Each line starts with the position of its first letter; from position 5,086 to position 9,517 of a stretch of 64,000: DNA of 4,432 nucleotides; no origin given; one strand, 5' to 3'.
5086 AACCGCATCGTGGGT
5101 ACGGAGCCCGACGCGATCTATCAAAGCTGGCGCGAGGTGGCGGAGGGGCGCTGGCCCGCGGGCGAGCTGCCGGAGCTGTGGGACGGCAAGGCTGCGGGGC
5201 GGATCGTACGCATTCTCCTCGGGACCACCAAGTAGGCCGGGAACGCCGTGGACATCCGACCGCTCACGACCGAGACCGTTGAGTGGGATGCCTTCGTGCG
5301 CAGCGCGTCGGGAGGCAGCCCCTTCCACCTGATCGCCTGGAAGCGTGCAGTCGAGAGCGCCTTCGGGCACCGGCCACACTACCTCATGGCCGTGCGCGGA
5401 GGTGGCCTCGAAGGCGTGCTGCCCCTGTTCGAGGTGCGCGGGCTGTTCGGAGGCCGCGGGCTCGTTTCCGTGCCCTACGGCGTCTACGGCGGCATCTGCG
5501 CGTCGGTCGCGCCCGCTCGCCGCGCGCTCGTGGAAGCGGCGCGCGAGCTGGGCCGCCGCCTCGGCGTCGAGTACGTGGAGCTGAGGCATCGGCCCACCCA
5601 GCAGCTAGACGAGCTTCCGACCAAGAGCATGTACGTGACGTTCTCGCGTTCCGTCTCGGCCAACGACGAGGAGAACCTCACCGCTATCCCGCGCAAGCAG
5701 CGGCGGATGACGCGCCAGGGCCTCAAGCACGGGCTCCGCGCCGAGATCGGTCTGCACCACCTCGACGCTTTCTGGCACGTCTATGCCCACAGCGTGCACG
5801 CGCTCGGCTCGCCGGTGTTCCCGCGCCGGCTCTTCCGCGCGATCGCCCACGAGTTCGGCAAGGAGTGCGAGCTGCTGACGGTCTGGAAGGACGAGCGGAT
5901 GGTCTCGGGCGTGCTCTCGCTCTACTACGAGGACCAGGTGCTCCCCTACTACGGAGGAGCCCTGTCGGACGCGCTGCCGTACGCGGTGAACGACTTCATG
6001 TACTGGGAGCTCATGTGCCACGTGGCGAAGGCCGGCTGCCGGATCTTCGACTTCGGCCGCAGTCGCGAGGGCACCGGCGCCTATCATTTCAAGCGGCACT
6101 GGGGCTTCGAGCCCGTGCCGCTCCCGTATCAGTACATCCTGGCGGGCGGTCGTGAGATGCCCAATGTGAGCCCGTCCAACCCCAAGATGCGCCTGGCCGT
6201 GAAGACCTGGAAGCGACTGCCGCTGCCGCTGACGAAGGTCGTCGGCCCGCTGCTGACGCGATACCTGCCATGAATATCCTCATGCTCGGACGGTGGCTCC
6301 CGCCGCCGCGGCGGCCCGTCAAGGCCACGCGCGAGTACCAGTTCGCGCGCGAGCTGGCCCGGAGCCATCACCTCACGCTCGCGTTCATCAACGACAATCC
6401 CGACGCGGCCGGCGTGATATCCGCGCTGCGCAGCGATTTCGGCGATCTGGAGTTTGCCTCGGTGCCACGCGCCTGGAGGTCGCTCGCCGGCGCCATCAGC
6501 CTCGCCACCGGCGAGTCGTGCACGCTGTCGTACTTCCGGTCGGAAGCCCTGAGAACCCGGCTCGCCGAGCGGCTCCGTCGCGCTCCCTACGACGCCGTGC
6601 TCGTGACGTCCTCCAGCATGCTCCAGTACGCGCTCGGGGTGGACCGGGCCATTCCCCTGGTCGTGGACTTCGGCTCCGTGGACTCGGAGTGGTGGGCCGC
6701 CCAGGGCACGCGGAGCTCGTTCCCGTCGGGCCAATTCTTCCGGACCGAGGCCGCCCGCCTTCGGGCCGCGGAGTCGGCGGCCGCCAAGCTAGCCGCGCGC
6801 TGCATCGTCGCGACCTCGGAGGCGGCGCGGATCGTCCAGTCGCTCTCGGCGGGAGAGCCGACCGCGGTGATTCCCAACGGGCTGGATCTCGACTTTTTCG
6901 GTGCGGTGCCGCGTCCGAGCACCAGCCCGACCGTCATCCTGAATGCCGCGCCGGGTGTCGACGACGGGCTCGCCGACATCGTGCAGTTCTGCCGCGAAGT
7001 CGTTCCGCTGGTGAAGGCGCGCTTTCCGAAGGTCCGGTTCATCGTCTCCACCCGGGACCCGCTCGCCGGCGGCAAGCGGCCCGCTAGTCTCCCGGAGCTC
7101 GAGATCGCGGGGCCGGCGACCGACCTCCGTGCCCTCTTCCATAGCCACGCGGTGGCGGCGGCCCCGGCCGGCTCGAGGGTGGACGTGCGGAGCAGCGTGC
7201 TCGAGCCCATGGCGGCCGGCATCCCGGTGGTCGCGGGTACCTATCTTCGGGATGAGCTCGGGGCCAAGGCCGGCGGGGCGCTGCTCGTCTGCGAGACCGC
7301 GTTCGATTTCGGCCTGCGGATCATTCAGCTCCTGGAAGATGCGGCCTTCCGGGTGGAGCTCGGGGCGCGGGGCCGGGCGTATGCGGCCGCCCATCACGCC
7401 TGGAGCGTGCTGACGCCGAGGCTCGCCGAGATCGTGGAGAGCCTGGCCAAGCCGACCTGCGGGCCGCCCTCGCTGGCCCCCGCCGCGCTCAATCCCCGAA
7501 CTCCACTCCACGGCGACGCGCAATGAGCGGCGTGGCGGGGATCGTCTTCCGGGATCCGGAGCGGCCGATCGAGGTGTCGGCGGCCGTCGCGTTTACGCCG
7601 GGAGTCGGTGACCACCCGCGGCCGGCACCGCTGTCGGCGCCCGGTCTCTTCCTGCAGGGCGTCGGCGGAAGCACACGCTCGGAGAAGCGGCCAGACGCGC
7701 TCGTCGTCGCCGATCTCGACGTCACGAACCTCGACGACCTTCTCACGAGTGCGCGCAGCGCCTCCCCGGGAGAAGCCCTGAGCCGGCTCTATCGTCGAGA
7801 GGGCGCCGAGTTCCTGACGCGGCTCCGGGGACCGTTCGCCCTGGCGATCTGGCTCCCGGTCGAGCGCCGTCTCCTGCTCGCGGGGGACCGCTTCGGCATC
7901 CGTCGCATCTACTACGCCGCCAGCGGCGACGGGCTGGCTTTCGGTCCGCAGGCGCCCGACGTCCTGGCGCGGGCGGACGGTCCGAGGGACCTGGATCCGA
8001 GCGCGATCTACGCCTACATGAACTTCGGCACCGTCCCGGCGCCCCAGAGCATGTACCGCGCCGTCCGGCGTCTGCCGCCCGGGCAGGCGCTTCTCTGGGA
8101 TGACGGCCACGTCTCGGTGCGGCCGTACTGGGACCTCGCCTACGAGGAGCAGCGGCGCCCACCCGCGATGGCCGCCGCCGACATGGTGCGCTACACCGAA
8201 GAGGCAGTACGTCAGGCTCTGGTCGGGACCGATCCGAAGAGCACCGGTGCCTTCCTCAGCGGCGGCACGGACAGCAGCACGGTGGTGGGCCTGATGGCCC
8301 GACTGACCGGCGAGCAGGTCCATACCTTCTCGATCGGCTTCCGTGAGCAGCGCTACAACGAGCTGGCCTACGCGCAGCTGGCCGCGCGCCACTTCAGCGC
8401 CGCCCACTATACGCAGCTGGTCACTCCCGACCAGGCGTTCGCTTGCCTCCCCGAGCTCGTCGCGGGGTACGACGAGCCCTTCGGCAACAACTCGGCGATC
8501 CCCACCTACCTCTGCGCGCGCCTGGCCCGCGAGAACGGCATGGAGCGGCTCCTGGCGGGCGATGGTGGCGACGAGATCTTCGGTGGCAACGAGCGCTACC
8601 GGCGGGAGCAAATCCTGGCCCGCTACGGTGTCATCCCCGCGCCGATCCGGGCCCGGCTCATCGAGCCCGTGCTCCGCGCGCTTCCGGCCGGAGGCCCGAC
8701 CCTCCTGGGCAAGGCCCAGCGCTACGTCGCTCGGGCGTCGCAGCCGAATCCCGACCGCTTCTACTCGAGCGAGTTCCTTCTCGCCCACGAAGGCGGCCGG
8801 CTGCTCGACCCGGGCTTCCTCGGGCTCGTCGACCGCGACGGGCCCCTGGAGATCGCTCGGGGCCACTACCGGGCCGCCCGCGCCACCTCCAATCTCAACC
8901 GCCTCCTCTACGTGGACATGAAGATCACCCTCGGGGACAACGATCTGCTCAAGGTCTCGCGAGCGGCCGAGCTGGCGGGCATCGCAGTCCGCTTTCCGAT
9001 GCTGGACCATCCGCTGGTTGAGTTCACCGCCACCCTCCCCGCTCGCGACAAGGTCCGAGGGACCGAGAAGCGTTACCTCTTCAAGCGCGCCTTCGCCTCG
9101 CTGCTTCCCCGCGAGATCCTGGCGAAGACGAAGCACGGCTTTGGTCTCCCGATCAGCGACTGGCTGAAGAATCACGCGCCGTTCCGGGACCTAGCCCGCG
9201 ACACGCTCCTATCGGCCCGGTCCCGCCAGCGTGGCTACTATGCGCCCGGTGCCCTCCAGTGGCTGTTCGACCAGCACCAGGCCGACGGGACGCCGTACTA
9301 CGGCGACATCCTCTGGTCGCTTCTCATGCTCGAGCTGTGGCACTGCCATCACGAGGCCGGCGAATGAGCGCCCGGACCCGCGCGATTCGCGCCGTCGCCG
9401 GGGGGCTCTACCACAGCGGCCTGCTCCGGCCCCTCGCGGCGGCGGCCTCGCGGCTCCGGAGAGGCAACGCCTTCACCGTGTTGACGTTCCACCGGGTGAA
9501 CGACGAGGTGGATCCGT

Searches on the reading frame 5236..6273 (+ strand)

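Call 63: search_protein_families(library=pfam, proteins=[window:5236-6273:+], max_evalue=0.001)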
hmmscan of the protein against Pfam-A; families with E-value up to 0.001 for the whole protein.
window:5236-6273:+ (345 aa): 2 families
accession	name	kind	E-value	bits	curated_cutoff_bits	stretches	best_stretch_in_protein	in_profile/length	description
PF13480.13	Acetyltransf_6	-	6e-20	72.3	22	1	153-287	9-143/143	Acetyltransferase (GNAT) domain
PF04339.18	FemAB_like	-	1.1e-07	31.7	27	1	149-295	185-327/369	Peptidogalycan biosysnthesis/recognition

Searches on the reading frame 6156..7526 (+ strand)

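Call 63: search_protein_families(library=pfam, proteins=[window:6156-7526:+], max_evalue=0.001)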
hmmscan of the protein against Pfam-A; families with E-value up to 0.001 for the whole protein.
window:6156-7526:+ (456 aa): 2 families
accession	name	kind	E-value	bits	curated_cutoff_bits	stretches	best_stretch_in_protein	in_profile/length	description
PF13692.12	Glyco_trans_1_4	-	9.2e-08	32.9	27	1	278-395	20-142/142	Glycosyl transferases group 1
PF13439.12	Glyco_transf_4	-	2.8e-05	24.6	28.5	1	131-246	59-169/170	Glycosyltransferase Family 4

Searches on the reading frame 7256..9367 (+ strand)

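Call 63: search_protein_families(library=pfam, proteins=[window:7256-9367:+], max_evalue=0.001)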
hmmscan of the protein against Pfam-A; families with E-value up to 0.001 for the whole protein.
window:7256-9367:+ (703 aa): 3 families
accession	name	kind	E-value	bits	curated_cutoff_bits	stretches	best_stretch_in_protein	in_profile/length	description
PF00733.27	Asn_synthase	-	3.4e-82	277.4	21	1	315-696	7-353/354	Asparagine synthase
PF13537.11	GATase_7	-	3.5e-11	43.6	25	1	164-232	47-117/123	Glutamine amidotransferase domain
PF13522.11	GATase_6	-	4.1e-08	33.8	27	1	166-230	64-128/130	Glutamine amidotransferase domain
